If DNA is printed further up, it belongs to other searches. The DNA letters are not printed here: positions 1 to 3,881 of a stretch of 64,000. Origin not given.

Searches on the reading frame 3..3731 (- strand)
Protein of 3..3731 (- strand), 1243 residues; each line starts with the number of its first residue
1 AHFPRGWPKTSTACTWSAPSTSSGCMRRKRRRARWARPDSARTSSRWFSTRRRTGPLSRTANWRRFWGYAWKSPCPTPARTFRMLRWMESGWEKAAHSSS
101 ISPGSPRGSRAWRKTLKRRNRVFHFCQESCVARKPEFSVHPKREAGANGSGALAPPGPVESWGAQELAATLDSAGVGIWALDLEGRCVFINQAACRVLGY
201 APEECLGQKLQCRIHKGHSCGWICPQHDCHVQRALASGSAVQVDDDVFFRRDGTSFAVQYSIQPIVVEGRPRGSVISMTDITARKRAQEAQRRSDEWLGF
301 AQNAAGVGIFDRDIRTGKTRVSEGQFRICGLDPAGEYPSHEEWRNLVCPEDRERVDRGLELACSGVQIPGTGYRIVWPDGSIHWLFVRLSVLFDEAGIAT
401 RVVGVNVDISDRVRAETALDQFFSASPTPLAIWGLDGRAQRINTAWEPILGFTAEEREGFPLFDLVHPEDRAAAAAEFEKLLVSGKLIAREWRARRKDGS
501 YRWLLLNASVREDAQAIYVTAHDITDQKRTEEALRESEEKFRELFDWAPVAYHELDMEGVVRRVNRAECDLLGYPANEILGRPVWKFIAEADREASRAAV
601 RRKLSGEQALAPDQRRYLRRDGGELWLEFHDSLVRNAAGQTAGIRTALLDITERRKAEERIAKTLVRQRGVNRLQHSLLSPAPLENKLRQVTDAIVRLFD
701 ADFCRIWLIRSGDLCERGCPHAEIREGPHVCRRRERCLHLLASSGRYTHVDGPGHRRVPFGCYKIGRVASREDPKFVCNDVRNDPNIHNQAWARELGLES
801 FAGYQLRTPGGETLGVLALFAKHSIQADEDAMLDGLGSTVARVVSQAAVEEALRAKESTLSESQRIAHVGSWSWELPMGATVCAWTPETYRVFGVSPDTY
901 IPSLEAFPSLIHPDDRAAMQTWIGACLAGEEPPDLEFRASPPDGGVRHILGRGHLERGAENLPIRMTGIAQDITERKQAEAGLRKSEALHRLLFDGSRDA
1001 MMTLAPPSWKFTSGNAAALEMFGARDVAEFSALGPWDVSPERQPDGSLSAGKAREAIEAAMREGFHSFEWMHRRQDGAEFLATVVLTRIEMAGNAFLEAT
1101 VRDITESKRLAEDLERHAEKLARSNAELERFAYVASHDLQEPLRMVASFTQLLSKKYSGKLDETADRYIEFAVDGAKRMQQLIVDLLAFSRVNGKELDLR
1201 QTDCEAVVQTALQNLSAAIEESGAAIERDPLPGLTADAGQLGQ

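Call 10: search_protein_families(library=pfam, proteins=[window:3-3731:-], max_evalue=0.001)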
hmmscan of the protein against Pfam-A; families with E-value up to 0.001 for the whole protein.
window:3-3731:- (1243 aa): 8 families
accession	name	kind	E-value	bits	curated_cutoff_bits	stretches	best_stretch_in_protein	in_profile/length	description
PF08447.18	PAS_3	-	2e-58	195.1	25.6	4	442-514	4-80/89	PAS fold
PF08448.16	PAS_4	-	5.9e-49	165.3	23.1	3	546-655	2-109/110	PAS fold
PF13426.13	PAS_9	-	1.6e-45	154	27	4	550-653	2-103/103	PAS domain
PF00989.32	PAS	-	2e-41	141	22.6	3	166-281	2-113/113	PAS fold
PF13188.13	PAS_8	-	1.8e-23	82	21.8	2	167-210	3-43/65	PAS domain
PF00512.31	HisKA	-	1.2e-10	41.7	26.9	1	1128-1193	2-64/66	His Kinase A (phospho-acceptor) domain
PF01590.32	GAF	-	6.8e-09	36.8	22.4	1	684-841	2-130/133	GAF domain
PF12860.13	PAS_7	-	2.1e-07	31.5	27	0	172-289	2-115/115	PAS fold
